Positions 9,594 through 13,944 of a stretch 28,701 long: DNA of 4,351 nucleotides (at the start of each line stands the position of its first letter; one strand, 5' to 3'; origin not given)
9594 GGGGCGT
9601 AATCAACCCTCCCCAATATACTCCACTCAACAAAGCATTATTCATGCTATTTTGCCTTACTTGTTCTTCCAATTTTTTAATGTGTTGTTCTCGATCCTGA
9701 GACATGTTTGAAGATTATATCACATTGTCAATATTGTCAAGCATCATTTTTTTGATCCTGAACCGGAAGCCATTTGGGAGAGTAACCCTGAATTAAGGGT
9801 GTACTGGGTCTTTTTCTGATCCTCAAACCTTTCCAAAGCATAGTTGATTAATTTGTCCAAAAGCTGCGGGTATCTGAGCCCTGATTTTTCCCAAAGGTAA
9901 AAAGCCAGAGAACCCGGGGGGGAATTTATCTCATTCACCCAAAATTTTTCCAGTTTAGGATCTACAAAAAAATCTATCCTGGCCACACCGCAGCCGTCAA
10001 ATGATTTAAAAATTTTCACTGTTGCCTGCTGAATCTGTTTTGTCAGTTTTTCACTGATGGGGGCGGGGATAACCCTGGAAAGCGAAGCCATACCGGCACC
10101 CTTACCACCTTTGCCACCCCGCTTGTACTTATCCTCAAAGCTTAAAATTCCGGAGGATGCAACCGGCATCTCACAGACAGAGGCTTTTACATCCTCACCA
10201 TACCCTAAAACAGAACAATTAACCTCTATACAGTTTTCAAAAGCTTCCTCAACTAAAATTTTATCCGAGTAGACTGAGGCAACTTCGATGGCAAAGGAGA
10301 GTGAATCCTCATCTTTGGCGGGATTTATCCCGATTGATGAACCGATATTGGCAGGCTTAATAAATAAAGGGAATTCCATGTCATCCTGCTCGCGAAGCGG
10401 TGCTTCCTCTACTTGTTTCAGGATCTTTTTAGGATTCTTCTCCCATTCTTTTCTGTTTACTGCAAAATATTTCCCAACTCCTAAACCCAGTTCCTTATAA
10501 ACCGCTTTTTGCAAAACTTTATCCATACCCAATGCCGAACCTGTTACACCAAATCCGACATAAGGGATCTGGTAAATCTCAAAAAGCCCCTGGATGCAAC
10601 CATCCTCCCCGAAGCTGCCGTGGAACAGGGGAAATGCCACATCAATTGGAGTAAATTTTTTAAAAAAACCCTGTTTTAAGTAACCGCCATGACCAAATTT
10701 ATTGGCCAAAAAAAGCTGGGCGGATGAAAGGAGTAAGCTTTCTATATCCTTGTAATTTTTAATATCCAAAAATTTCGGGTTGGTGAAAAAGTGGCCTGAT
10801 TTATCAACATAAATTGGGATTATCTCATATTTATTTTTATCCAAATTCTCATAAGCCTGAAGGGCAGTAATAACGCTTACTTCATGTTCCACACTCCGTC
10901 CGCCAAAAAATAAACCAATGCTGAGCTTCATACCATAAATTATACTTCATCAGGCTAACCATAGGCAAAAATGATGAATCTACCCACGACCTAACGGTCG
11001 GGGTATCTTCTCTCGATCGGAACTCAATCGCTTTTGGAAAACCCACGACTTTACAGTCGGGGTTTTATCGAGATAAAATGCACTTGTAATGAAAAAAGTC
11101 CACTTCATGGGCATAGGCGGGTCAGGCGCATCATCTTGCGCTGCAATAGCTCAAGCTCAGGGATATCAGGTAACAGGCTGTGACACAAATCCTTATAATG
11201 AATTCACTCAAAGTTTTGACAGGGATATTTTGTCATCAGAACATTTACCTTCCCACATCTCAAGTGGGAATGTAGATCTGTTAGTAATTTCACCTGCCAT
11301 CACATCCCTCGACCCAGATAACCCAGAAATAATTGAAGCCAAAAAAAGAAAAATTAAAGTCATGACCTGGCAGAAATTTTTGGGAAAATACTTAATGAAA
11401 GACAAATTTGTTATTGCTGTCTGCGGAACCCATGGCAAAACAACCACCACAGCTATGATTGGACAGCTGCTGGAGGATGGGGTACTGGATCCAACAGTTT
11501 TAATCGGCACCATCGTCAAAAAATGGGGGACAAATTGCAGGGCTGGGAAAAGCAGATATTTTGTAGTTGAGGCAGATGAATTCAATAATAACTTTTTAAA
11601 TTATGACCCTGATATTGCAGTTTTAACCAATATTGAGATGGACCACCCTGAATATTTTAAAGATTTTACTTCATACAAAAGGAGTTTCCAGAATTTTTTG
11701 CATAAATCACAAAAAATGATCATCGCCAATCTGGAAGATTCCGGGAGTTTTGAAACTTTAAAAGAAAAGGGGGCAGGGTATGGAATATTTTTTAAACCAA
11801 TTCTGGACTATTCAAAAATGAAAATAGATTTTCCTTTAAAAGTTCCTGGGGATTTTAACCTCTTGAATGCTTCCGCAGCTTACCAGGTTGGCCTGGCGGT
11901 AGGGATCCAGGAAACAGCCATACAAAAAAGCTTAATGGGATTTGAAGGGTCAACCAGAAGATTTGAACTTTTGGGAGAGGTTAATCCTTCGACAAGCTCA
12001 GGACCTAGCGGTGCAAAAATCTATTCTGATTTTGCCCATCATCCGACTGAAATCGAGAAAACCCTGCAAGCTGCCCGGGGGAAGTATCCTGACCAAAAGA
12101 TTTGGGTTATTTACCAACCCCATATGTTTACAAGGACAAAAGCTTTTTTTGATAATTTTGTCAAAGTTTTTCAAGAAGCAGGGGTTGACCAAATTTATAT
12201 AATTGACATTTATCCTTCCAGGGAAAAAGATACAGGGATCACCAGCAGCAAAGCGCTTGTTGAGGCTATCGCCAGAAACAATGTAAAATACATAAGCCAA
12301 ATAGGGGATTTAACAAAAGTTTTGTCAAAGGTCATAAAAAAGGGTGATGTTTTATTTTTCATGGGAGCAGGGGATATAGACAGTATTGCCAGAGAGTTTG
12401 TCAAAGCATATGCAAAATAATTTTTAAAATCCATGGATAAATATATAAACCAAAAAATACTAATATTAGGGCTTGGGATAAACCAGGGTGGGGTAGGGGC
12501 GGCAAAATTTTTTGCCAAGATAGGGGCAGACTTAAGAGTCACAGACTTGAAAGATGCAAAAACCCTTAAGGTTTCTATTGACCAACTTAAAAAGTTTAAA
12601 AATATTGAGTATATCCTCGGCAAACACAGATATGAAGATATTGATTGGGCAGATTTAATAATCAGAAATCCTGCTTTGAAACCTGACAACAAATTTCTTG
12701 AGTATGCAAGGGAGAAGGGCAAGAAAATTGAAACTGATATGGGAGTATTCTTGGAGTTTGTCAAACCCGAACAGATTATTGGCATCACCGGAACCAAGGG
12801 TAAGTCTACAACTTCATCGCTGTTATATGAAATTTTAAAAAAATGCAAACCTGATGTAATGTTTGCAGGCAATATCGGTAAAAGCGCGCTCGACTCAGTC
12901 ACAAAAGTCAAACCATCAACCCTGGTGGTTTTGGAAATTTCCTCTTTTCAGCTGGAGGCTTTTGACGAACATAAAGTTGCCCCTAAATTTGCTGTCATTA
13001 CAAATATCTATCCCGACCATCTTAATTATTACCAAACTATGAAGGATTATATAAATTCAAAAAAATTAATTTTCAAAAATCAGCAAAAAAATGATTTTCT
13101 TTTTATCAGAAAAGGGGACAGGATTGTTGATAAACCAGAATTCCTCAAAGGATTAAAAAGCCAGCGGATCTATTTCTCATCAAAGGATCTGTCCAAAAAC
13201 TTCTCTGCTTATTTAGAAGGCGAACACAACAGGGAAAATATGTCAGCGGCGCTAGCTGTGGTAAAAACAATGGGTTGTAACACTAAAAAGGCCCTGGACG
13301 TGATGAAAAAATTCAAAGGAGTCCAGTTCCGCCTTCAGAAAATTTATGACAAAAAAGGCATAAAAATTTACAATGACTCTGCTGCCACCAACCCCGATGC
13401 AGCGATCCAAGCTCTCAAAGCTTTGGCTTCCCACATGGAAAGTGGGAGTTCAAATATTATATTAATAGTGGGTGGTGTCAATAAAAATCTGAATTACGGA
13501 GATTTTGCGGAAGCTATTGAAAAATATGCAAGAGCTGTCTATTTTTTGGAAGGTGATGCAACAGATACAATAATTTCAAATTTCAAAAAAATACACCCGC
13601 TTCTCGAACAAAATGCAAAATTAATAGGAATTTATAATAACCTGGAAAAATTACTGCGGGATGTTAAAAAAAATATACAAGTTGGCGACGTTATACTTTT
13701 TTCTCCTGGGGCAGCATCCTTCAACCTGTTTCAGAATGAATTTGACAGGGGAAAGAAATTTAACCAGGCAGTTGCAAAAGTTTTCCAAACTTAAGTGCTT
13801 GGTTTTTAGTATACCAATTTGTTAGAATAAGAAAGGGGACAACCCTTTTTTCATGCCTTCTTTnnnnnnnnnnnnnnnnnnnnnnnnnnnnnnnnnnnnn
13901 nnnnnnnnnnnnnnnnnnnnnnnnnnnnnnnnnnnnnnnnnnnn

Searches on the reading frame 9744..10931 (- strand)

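Call 8: search_protein_families(library=pfam, proteins=[window:9744-10931:-], max_evalue=0.001)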
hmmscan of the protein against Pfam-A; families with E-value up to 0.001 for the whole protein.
window:9744-10931:- (395 aa): 4 families
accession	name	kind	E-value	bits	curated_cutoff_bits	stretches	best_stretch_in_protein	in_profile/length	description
PF07478.18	Dala_Dala_lig_C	-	2.5e-42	145.2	24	1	145-362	2-203/204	D-ala D-ala ligase C-terminus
PF01820.27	Dala_Dala_lig_N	-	1e-31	110.4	34.6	1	5-126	2-120/121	D-ala D-ala ligase N-terminus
PF02786.22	CPSase_L_D2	-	4.9e-07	29.9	19.8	0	174-255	26-113/211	Carbamoyl-phosphate synthase L chain, ATP binding domain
PF02222.28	ATP-grasp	-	3.5e-06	27.2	27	1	287-336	113-160/179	ATP-grasp domain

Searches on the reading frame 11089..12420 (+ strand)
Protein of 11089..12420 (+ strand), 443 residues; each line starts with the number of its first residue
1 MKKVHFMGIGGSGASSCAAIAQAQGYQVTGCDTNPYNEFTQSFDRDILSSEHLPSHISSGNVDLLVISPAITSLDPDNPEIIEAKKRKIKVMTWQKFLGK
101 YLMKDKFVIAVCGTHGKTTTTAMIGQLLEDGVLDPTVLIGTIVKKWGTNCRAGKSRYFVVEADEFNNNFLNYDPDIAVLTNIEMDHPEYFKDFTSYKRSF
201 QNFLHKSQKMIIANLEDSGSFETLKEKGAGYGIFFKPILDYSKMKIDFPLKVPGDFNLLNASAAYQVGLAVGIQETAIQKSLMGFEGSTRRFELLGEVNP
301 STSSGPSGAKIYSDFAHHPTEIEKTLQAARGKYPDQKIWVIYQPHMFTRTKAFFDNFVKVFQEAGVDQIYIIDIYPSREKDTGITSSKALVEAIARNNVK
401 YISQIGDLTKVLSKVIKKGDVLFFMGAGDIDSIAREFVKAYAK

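Call 8: search_protein_families(library=pfam, proteins=[window:11089-12420:+], max_evalue=0.001)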
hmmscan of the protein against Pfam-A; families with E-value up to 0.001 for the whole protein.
window:11089-12420:+ (443 aa): 3 families
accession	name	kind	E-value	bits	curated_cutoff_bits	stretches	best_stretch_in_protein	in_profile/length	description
PF08245.18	Mur_ligase_M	-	9.6e-18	65.3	24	1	111-222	1-133/200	Mur ligase middle domain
PF02875.26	Mur_ligase_C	-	4e-16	60.5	28.4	1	291-428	2-127/127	Mur ligase, glutamate ligase domain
PF01225.30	Mur_ligase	-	1e-11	45.5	21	1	3-101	1-90/95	Mur ligase family, catalytic domain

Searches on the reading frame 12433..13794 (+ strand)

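Call 9: search_protein_families(library=pfam, proteins=[window:12433-13794:+], max_evalue=0.001)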
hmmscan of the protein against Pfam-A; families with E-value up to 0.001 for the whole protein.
window:12433-13794:+ (453 aa): 3 families
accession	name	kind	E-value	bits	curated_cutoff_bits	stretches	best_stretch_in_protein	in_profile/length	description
PF08245.18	Mur_ligase_M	-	3.8e-24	86.2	24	1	118-256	1-153/200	Mur ligase middle domain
PF02875.26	Mur_ligase_C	-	2.3e-13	51.5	28.4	1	300-425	2-125/127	Mur ligase, glutamate ligase domain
PF21799.2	MurD-like_N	-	3e-08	34.2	27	1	8-99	2-86/88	Mur ligase MurD-like, N-terminal domain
